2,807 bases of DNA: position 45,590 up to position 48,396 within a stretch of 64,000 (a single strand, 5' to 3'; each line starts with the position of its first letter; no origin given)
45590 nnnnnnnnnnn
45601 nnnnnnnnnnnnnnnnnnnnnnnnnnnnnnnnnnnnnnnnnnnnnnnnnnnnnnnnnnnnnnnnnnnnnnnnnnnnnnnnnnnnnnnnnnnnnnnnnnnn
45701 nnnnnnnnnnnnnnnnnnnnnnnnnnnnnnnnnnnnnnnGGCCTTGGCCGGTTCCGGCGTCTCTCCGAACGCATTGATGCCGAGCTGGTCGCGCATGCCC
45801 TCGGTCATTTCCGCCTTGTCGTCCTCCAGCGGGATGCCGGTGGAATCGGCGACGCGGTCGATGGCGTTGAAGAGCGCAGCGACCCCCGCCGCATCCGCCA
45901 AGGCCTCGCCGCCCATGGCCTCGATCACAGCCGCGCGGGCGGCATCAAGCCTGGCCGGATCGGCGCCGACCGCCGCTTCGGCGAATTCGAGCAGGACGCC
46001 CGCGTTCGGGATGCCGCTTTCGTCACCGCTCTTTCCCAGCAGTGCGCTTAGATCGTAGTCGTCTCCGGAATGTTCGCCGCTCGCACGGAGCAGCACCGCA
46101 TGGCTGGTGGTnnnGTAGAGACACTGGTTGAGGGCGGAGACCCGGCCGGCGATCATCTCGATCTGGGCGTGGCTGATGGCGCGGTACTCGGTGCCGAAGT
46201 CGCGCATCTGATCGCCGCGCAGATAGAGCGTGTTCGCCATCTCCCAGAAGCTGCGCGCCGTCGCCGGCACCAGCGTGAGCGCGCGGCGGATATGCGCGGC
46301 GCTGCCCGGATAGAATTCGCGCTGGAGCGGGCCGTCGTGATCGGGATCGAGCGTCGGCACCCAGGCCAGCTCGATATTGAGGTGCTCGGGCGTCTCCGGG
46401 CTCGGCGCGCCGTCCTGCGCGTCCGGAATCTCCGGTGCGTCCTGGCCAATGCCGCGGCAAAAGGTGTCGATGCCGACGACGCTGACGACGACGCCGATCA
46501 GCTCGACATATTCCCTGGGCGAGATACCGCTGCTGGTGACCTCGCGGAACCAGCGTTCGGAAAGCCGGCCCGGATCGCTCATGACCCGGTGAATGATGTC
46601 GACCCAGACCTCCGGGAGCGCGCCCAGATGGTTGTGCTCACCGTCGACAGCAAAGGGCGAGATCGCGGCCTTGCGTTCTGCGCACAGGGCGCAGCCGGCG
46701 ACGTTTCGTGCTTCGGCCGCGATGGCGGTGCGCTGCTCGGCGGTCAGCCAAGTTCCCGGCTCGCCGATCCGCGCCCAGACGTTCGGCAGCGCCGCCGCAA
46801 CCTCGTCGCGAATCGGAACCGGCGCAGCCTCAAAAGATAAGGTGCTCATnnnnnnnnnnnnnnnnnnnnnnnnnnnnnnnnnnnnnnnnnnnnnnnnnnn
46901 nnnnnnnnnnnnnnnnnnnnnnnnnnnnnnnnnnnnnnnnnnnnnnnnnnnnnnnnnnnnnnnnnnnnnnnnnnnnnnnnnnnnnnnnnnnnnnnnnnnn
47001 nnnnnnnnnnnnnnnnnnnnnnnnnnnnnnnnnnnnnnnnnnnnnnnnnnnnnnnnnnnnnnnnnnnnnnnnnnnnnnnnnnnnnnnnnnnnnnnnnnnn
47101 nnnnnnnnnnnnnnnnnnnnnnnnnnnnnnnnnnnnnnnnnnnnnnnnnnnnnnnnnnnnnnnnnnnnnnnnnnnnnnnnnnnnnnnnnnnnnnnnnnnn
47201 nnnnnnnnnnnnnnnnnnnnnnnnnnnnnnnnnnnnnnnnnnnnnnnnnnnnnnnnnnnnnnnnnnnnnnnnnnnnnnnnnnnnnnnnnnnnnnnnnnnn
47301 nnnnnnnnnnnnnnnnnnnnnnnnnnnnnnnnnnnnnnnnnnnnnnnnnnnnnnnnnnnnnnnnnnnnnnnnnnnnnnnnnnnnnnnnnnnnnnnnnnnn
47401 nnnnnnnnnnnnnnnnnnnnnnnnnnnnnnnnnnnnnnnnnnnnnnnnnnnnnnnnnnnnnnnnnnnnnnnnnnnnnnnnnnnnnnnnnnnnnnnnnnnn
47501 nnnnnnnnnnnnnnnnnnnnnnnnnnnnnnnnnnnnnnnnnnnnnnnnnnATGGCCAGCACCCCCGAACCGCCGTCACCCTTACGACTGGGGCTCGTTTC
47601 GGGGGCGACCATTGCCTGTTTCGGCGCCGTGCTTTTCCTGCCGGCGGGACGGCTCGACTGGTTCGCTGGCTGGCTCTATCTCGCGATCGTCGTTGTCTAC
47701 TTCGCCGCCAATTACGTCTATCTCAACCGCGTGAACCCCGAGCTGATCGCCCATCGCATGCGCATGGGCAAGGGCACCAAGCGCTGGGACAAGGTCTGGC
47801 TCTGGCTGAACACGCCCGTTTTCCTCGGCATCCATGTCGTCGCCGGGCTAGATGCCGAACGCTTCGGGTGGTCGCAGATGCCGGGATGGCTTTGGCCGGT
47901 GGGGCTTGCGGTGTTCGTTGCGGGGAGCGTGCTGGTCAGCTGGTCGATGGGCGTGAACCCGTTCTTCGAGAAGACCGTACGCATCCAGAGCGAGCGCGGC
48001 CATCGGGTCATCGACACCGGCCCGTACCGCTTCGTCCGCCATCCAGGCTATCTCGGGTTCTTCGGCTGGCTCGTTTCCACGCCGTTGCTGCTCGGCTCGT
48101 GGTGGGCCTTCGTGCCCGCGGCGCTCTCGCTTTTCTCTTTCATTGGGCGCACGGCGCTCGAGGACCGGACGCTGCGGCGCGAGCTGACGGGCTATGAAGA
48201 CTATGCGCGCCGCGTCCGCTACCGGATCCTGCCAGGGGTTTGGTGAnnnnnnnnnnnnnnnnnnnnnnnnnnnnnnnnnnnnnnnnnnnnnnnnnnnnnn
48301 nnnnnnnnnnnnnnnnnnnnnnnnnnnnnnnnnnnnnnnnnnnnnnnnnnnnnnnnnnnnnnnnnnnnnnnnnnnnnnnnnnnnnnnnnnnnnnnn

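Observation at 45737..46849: Two same-frame ORFs joined by a single UGA give a CMD/AhpD-like protein with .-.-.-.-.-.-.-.: candidate selenoprotein missed by ORF calling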

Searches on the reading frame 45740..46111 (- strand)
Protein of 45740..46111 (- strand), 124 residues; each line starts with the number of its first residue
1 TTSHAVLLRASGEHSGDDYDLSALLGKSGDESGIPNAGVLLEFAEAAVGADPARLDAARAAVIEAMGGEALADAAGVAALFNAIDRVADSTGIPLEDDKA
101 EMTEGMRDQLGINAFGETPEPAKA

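Call 32: find_homologous_proteins(query=window:45740-46111:-, max_evalue=0.001)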
Query seq(124 aa) (124 aa): 400 proteins with E <= 0.001 among 1629 candidates; the best 120 are listed.
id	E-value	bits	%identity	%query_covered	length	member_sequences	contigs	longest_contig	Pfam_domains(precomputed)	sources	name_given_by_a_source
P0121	1.8e-58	214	92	96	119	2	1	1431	-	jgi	jgi:hypothetical protein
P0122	3.3e-58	213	92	96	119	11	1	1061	-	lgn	-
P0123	5.5e-56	206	88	96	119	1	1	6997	-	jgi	-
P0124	3.6e-55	203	88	96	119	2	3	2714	-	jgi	jgi:hypothetical protein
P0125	1.7e-54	201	87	94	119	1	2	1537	-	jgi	jgi:hypothetical protein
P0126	7.5e-54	199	88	94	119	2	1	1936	-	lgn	-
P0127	3.0e-53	197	86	94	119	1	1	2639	-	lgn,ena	-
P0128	1.3e-48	182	79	92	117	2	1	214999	-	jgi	-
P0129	1.2e-43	166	88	79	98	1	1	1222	-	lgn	-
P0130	8.4e-43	163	82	81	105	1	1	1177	-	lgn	-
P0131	1.1e-42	163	76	90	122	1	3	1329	-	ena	-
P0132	2.1e-42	162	86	79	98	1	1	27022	-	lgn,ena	-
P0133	2.4e-42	162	83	81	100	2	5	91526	-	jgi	-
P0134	3.7e-42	161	83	81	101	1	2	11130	-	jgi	-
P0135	5.1e-42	161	82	81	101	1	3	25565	-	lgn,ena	-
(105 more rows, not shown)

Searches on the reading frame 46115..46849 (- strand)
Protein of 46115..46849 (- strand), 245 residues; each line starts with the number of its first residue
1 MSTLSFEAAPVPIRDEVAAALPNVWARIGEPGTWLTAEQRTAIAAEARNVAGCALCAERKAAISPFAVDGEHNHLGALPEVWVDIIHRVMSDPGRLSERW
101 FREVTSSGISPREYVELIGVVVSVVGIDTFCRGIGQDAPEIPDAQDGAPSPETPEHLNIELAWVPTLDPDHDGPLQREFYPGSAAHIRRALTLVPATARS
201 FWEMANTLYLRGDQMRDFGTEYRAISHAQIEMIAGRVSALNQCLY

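Call 64: predict_structure(alignment_id=A8)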
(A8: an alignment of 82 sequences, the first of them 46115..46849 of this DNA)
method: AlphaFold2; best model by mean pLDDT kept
length: 245 residues; sequences in the alignment: 82
mean_pLDDT: 89.6   pTM: 0.90
mean pLDDT of the five models: 89.6, 88.0, 87.4, 86.7, 85.9
residues with pLDDT >= 90: 165; 70-90: 68; 50-70: 10; < 50: 2
segments of 3 or more residues with pLDDT < 50: none
pLDDT, mean of each block of 10 residues (from residue 1): 84 91 97 98 98 94 89 97 95 87 93 96 95 93 97 92 90 92 82 94 87 73 71 82 57
secondary structure, 60 per line:
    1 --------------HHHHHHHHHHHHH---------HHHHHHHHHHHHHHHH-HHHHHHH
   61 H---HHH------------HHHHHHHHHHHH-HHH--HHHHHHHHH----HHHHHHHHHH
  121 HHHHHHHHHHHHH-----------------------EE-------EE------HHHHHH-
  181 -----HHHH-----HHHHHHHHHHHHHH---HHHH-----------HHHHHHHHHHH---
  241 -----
elements in order: H15-27 H37-52 H54-61 H80-91 H98-106 H111-133 H174-179 H186-189 H195-208 H212-215 H227-237

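Call 66: fold_search(model_id=the predicted structure, library=pdb)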
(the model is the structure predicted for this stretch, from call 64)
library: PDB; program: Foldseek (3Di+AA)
matches with E <= 10: 23; with E <= 0.001: 0
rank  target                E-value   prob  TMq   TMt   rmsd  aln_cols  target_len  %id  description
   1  9lvj_U                1.9e-01  0.75  0.41  0.33  12.7       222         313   13  Cryo-EM structure of Sestrin2 bound human GATOR2 complex (released 2025-08-13)
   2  5dj4_D                5.0e-01  0.72  0.38  0.26  11.1       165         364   13  Leucine-bound Sestrin2 from Homo sapiens (released 2015-11-25)
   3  5t0n_D                5.0e-01  0.63  0.35  0.25  11.2       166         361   17  Pseudo-apo structure of Sestrin2 at 3.0 angstrom resolution (released 2016-10-05)
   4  5t0n_E                5.5e-01  0.54  0.34  0.24  11.3       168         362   17  Pseudo-apo structure of Sestrin2 at 3.0 angstrom resolution (released 2016-10-05)
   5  5t0n_C                5.5e-01  0.33  0.44  0.32  14.7       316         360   13  Pseudo-apo structure of Sestrin2 at 3.0 angstrom resolution (released 2016-10-05)
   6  5t0n_A                8.5e-01  0.44  0.34  0.24  11.2       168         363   17  Pseudo-apo structure of Sestrin2 at 3.0 angstrom resolution (released 2016-10-05)
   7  5dj4_E                8.9e-01  0.28  0.40  0.28  15.0       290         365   12  Leucine-bound Sestrin2 from Homo sapiens (released 2015-11-25)
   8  8gr9_A                2.7e+00  0.03  0.16  0.11  17.0       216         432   11  Crystal structure of peroxisomal citrate synthase (Cit2) from Saccharomyces cerevisiae in complex with oxaloacetate an (released 2023-04-26)
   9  4jyx_B                3.7e+00  0.01  0.13  0.11  18.4       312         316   11  Crystal structure of polyprenyl synthase PATL_3739 (TARGET EFI-509195) FROM PSEUDOALTEROMONAS ATLANTICA, COMPLEX WITH  (released 2013-04-10)
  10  1yaf_C                4.4e+00  0.01  0.13  0.14  17.2       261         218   10  Structure of TenA from Bacillus subtilis (released 2005-02-22)
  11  3e04_A                5.4e+00  0.01  0.14  0.10  21.8       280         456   11  Crystal structure of human fumarate hydratase (released 2008-08-12)
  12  1o1k_B                6.7e+00  0.03  0.17  0.25  14.5       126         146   16  Deoxy hemoglobin (A,C:V1M; B,D:V1M,V67W) (released 2002-12-18)
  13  8qkd                  6.7e+00  0.01  0.15  0.14  20.8       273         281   10  X-ray crystal structure of a de novo designed single-chain parallel coiled-coil alpha-helical barrel with 5 inner helice (released 2024-07-03)
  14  3vv9_B                7.0e+00  0.01  0.13  0.12  19.2       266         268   11  Crystal structure of cyanide-insensitive alternative oxidase from Trypanosoma brucei (released 2013-03-13)
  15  8rj1_B                7.0e+00  0.01  0.14  0.09  22.1       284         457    9  Crystal structure of mutant aspartase from Caenibacillus caldisaponilyticus in the closed loop conformation (released 2025-01-15)
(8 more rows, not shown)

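Call 74: search_solved_structures(query=A8, max_evalue=10, show_alignments=0)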
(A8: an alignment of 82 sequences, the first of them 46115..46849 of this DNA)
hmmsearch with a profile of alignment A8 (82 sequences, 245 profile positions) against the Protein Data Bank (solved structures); distinct sequences matched with E-value up to 10: 4.
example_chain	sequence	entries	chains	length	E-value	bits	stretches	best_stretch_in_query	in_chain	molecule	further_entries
6k40_A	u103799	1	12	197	0.18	14.4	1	225-245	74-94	Alkyl hydroperoxide reductase AhpD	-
2oyo_A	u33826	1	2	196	0.5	13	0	225-245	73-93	Uncharacterized peroxidase-related protein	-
1sdo_A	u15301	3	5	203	0.5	12.9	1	157-226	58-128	BstYI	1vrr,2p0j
8yt8_E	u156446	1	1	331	0.58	12.7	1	16-58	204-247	Dystrophin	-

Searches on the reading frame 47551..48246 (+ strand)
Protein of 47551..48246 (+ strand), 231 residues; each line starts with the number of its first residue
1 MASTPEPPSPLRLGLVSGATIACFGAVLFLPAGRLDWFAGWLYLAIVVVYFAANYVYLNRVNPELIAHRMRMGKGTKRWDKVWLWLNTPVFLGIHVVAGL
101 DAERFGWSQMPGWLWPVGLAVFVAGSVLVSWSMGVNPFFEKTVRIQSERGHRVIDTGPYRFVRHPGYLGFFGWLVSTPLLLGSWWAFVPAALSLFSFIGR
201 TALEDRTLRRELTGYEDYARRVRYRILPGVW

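Call 7: search_protein_families(library=ncbifam, proteins=[window:47551-48246:+], max_evalue=0.00001)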
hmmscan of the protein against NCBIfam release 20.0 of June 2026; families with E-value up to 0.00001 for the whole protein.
window:47551-48246:+ (231 aa): 1 family
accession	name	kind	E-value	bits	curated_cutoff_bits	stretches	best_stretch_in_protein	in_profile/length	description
NF040696.1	isopcys_mtase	equivalog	6.2e-10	39.2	160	1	144-229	103-189/190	protein-S-isoprenylcysteine O-methyltransferase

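Call 29: search_protein_families(library=pfam, proteins=[window:47551-48246:+], max_evalue=0.01)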
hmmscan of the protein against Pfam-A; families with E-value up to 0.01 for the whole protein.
window:47551-48246:+ (231 aa): 4 families
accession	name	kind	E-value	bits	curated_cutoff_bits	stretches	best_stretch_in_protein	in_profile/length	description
PF04140.19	ICMT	-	1.8e-13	51.1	24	1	120-208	3-93/95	Isoprenylcysteine carboxyl methyltransferase (ICMT) family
PF04191.18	PEMT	-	8.1e-10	39.5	25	1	117-209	5-99/105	Phospholipid methyltransferase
PF01222.22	ERG4_ERG24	-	0.00042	19.6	27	1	137-231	335-432/432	Ergosterol biosynthesis ERG4/ERG24 family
PF06966.17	DUF1295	-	0.0089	16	20.4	0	148-221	151-234/235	Protein of unknown function (DUF1295)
